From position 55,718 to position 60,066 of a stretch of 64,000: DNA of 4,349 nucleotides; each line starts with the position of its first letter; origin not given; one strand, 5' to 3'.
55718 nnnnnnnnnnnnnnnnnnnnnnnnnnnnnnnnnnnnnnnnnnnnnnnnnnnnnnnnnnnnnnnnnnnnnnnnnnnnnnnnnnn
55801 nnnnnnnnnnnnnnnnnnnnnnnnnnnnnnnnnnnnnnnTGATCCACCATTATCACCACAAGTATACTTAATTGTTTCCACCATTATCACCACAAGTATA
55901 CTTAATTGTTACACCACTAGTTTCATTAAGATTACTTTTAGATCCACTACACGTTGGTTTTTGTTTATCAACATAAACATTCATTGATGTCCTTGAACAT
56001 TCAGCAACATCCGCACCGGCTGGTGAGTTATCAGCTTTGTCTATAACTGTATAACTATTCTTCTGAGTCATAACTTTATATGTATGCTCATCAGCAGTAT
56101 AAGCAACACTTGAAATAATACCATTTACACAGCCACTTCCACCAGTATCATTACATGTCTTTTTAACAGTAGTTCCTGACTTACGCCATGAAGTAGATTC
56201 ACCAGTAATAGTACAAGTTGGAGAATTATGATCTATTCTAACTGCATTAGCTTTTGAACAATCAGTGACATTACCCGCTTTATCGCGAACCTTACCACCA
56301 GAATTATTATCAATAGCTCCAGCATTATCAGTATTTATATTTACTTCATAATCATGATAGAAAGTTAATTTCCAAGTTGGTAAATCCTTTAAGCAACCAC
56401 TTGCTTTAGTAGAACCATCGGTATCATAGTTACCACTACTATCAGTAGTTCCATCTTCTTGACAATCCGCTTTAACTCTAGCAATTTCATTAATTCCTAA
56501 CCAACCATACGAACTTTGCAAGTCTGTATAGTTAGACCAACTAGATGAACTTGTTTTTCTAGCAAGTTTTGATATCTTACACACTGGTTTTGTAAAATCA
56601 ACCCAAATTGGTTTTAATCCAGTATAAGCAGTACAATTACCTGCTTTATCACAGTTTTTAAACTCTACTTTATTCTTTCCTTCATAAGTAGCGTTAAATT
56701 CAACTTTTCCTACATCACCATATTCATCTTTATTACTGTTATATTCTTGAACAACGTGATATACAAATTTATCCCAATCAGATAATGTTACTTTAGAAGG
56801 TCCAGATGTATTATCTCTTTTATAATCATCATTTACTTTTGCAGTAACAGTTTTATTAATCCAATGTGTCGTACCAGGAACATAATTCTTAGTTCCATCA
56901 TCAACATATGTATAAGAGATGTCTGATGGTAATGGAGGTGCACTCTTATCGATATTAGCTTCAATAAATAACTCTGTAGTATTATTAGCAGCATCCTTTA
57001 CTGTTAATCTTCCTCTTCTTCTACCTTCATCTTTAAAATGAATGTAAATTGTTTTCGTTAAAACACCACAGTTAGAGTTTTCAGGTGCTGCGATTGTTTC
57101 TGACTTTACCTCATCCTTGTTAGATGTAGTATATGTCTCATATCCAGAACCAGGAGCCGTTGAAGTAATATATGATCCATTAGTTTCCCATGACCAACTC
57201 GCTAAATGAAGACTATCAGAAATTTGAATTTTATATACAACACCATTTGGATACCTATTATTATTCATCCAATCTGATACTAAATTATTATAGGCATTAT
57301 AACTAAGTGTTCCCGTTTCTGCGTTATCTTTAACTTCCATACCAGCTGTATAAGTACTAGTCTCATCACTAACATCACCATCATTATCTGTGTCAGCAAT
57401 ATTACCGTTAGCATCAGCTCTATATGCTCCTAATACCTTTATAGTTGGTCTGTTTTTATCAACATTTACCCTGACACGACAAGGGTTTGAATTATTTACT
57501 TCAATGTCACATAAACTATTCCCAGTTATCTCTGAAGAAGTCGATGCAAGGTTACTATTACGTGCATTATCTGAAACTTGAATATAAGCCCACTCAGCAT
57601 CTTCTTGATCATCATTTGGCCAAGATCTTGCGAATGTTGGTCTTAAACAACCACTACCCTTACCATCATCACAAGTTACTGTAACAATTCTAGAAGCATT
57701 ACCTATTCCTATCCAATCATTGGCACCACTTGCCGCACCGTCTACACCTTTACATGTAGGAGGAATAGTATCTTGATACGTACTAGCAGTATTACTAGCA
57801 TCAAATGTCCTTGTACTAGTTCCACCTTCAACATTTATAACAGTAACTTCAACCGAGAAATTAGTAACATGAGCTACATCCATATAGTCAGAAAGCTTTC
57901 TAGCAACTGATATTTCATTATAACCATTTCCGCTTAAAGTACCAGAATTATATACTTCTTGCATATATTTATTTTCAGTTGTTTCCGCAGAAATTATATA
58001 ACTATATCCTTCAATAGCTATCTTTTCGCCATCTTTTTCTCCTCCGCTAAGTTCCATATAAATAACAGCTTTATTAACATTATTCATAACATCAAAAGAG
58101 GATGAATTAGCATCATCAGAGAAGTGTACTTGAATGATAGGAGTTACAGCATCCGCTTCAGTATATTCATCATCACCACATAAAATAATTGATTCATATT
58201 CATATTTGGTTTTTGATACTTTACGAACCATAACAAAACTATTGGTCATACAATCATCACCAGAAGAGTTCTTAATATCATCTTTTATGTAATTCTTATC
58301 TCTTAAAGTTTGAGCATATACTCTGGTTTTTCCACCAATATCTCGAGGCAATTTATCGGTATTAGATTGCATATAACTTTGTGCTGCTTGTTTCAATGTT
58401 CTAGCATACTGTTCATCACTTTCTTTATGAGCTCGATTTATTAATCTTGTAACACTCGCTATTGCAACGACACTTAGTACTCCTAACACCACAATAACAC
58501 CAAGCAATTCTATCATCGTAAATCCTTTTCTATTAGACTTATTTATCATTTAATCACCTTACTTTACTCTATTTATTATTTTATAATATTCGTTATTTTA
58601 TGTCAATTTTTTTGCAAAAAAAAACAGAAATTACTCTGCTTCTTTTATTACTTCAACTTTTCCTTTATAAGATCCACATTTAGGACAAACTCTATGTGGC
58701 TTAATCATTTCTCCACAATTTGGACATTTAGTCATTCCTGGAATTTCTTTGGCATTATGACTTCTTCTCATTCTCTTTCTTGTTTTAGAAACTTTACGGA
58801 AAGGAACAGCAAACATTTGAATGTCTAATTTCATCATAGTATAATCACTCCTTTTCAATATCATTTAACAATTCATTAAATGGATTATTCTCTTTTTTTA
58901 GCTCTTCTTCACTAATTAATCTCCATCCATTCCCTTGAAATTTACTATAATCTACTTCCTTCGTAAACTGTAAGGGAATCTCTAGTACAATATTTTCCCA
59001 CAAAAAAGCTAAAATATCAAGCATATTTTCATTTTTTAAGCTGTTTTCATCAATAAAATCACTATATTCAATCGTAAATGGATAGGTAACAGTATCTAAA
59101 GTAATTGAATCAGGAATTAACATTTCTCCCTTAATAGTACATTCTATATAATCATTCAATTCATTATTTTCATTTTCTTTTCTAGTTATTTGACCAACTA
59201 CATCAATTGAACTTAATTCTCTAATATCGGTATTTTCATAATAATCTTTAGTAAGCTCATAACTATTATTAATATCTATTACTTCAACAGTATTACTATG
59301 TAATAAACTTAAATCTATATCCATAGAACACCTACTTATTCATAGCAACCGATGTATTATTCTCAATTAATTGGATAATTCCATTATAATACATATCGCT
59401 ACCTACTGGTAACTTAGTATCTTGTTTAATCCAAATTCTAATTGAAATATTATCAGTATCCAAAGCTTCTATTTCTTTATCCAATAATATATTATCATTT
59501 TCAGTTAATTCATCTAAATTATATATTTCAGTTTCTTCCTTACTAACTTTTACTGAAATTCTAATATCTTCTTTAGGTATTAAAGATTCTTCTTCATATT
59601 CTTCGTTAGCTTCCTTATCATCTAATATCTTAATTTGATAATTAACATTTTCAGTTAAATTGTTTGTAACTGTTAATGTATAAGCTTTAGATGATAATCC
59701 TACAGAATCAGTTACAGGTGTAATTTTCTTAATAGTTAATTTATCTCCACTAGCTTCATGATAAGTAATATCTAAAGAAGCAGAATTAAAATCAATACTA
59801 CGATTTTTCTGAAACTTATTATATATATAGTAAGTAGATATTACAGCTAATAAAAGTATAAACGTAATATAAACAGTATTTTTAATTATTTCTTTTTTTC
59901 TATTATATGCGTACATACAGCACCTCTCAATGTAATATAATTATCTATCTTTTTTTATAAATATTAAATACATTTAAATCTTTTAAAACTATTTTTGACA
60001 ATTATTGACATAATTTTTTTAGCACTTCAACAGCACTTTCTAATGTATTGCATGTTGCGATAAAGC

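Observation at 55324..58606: Stand-alone giant modular type IV pilin (1,063 aa when repaired) wedged between yceD-rpmF and addBA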

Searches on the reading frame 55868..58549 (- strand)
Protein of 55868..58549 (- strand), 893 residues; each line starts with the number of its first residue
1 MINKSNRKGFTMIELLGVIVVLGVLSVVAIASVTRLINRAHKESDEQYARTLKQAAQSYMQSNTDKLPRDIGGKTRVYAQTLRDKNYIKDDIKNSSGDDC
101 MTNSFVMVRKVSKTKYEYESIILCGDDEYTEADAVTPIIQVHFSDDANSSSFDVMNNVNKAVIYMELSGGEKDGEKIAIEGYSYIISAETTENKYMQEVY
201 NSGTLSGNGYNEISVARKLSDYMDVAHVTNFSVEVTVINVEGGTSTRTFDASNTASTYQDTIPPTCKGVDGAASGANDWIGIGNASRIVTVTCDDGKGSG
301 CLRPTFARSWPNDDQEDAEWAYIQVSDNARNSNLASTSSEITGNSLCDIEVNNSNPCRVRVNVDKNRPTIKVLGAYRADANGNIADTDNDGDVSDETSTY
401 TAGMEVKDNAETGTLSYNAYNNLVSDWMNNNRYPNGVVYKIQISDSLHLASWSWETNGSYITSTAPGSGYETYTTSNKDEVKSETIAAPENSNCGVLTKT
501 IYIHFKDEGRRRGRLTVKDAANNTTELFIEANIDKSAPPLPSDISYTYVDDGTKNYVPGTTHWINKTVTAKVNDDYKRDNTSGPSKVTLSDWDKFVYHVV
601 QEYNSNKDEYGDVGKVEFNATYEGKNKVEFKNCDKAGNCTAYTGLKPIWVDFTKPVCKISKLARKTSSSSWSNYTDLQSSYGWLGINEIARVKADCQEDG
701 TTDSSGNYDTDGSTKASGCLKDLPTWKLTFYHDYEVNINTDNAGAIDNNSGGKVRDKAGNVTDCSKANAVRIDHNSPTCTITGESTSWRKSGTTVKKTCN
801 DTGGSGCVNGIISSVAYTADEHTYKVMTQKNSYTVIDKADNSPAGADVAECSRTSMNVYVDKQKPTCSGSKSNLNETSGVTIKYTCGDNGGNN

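Call 18: list_cluster_members(proteins=[window:55868-58549:-, window:31596-32633:-, window:26769-28196:-, window:25985-26752:-, P0001])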
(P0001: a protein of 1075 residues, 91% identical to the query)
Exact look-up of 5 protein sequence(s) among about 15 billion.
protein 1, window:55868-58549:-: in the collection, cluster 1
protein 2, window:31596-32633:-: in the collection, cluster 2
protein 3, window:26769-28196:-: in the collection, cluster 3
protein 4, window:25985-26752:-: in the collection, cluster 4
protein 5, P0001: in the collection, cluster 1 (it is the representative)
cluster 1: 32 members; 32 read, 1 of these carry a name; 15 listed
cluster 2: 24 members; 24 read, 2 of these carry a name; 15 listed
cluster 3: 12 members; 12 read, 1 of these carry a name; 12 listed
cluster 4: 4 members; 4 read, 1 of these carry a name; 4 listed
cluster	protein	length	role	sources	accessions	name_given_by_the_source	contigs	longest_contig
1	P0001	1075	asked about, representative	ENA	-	-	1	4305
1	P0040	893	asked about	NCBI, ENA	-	-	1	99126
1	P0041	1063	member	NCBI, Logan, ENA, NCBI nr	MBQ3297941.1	MAG: type II secretion system protein [Bacilli bacterium] | type II secretion system protein [Bacilli bacterium]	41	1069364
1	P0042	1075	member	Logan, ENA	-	-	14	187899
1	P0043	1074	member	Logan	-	-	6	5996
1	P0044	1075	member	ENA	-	-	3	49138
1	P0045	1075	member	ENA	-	-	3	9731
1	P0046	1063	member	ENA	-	-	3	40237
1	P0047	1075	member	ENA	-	-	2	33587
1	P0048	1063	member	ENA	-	-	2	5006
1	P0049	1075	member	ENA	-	-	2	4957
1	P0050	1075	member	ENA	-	-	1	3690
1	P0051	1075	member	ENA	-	-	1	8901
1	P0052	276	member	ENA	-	-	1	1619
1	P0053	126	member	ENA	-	-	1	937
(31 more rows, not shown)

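Call 66: find_encoding_contigs(protein=P0046, flank=10000, max_places=3)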
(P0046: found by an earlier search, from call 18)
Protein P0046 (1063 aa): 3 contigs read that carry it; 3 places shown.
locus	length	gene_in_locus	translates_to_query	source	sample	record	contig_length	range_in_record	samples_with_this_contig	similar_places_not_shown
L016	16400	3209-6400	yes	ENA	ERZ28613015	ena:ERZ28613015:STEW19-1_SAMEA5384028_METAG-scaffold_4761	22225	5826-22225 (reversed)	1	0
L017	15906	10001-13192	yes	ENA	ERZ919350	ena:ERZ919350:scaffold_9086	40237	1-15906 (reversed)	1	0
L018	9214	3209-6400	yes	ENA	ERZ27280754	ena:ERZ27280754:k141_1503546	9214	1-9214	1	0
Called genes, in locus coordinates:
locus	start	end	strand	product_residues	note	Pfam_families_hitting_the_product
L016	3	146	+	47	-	?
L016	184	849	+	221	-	PF04298:Zn_peptidase_2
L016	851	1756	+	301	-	PF03690:MYG1_exonuc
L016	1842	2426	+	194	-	-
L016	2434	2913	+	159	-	PF02620:YceD (weak)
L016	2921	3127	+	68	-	PF01783:Ribosomal_L32p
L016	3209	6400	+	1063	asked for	PF07963:N_methyl (weak)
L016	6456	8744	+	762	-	PF12705:PDDEXK_1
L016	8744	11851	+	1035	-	PF00580:UvrD-helicase, PF01443:Viral_helicase1 (faint), PF13245:AAA_19, PF13361:UvrD_C, PF13538:UvrD_C_2 (faint)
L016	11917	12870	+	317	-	-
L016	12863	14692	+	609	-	-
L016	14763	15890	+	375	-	-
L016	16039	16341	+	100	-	PF00829:Ribosomal_L21p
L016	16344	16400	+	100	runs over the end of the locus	PF04327:Peptidase_Prp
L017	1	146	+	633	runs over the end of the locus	PF03717:PBP_dimer, PF00905:Transpeptidase, PF03793:PASTA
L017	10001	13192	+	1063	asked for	PF07963:N_methyl (weak)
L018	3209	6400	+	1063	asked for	PF07963:N_methyl (weak)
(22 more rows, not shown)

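Call 82: find_encoding_contigs(protein=P0042, flank=4000, max_places=2)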
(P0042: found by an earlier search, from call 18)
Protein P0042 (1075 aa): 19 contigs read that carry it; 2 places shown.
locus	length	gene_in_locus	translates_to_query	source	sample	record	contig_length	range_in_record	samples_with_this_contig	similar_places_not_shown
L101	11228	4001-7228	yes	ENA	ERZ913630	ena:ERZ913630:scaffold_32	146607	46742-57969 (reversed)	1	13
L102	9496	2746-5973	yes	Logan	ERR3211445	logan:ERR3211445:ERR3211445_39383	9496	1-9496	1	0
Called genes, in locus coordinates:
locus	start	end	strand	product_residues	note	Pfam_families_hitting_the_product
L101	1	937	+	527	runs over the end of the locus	PF28550:DUF8436, PF07992:Pyr_redox_2 (faint), PF00070:Pyr_redox (faint), PF01266:DAO (faint), PF03486:HI0933_like, PF13450:NAD_binding_8 (weak), PF21688:FAD-depend_C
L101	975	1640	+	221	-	PF04298:Zn_peptidase_2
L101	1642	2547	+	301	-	PF03690:MYG1_exonuc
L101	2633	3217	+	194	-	-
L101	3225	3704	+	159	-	PF02620:YceD (weak)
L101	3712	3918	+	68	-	PF01783:Ribosomal_L32p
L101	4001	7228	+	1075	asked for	PF07963:N_methyl (weak)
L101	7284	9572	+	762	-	PF12705:PDDEXK_1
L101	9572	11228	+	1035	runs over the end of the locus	PF00580:UvrD-helicase, PF01443:Viral_helicase1 (faint), PF13245:AAA_19, PF13361:UvrD_C, PF13538:UvrD_C_2 (faint)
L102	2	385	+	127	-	?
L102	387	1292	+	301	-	PF03690:MYG1_exonuc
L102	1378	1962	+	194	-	-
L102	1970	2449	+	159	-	PF02620:YceD (weak)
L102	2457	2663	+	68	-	PF01783:Ribosomal_L32p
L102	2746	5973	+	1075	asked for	PF07963:N_methyl (weak)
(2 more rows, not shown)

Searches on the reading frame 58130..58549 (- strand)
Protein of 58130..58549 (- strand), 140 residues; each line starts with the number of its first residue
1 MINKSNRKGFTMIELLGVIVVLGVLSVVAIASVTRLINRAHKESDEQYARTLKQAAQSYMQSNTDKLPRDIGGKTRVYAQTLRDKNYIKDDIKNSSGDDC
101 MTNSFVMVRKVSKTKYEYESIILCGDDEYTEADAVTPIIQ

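Call 57: predict_structure(alignment_id=A3)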
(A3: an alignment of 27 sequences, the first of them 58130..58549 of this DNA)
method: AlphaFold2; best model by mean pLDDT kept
length: 140 residues; sequences in the alignment: 27
mean_pLDDT: 84.0   pTM: 0.64
mean pLDDT of the five models: 84.0, 80.7, 80.6, 80.0, 80.0
residues with pLDDT >= 90: 56; 70-90: 64; 50-70: 17; < 50: 3
segments of 3 or more residues with pLDDT < 50: 1-3
pLDDT, mean of each block of 10 residues (from residue 1): 54 82 86 79 87 96 94 93 94 85 92 92 83 60
secondary structure, 60 per line:
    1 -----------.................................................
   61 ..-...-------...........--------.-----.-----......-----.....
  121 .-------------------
elements in order: H12-62 E74-78 H79-84 E105-110 E116-121

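Call 60: fold_search(model_id=the predicted structure, library=pdb)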
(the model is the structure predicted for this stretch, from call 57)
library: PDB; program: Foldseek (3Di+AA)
matches with E <= 10: 112; with E <= 0.001: 0
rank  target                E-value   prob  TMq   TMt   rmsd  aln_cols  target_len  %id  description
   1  7b9v_w                3.5e-01  0.12  0.23  0.09  24.5       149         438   15  Yeast C complex spliceosome at 2.8 Angstrom resolution with Prp18/Slu7 bound (released 2021-03-10)
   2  3nm7_D                1.6e+00  0.07  0.19  0.31   9.8        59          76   12  Crystal Structure of Borrelia burgdorferi Pur-alpha (released 2010-10-06)
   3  6n4x_A                1.7e+00  0.01  0.10  0.04  12.4        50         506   14  Metabotropic Glutamate Receptor 5 Apo Form Ligand Binding Domain (released 2019-01-23)
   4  3n8b_B                1.9e+00  0.09  0.19  0.31   3.1        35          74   20  Crystal Structure of Borrelia burgdorferi Pur-alpha (released 2010-10-06)
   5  3nm7_C                1.9e+00  0.06  0.19  0.32  12.9        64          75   12  Crystal Structure of Borrelia burgdorferi Pur-alpha (released 2010-10-06)
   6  5lj5_u                2.2e+00  0.07  0.27  0.09  21.7       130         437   15  Overall structure of the yeast spliceosome immediately after branching. (released 2016-08-31)
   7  3nm7_B                2.4e+00  0.09  0.19  0.32   3.0        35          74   20  Crystal Structure of Borrelia burgdorferi Pur-alpha (released 2010-10-06)
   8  3gxw_B                2.4e+00  0.07  0.20  0.28   7.9        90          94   11  Structure of the SH2 domain of the Candida glabrata transcription elongation factor Spt6, crystal form A (released 2009-05-26)
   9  5lj5_v                2.4e+00  0.07  0.27  0.10  49.2       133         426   14  Overall structure of the yeast spliceosome immediately after branching. (released 2016-08-31)
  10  3nm7_A                2.5e+00  0.09  0.19  0.29   2.5        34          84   20  Crystal Structure of Borrelia burgdorferi Pur-alpha (released 2010-10-06)
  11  5lj5_t                2.5e+00  0.07  0.27  0.09  32.8       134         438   15  Overall structure of the yeast spliceosome immediately after branching. (released 2016-08-31)
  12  1ovz_A                2.5e+00  0.04  0.13  0.09   2.0        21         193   10  Crystal structure of human FcaRI (released 2003-05-27)
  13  1z85_B                2.5e+00  0.01  0.11  0.08  11.7        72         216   17  Crystal structure of a predicted rna methyltransferase (tm1380) from thermotoga maritima msb8 at 2.12 A resolution (released 2005-04-12)
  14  3n8b_A                2.7e+00  0.04  0.19  0.33  12.8        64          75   12  Crystal Structure of Borrelia burgdorferi Pur-alpha (released 2010-10-06)
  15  6h24_A                2.7e+00  0.02  0.17  0.18  10.6        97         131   10  X-Ray Crystal Structure of the MSBI1.176 WH1 Domain, a Replication Protein Isolated from a Multiple Sclerosis Patient (released 2019-05-15)
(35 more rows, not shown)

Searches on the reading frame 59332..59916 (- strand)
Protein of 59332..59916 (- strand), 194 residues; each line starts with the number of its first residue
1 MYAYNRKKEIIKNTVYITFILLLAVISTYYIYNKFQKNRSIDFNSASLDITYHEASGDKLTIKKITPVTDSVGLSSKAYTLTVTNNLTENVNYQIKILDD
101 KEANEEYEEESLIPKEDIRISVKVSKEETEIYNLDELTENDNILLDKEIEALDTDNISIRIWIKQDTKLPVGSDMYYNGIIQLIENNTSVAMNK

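Call 64: search_protein_families(library=pfam, proteins=[window:59332-59916:-], max_evalue=0.01)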
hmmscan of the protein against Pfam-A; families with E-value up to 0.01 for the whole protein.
window:59332-59916:- (194 aa): 1 family
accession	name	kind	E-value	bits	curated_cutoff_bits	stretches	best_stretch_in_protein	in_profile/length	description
PF10342.15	Kre9_KNH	-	0.00049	21.2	24.6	1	58-105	36-83/94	Kre9/KNH-like N-terminal Ig-like domain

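Call 85: search_protein_families(library=ncbifam, proteins=[window:59332-59916:-], max_evalue=0.01)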
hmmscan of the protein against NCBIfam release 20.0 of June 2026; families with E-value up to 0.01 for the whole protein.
window:59332-59916:- (194 aa): 0 families
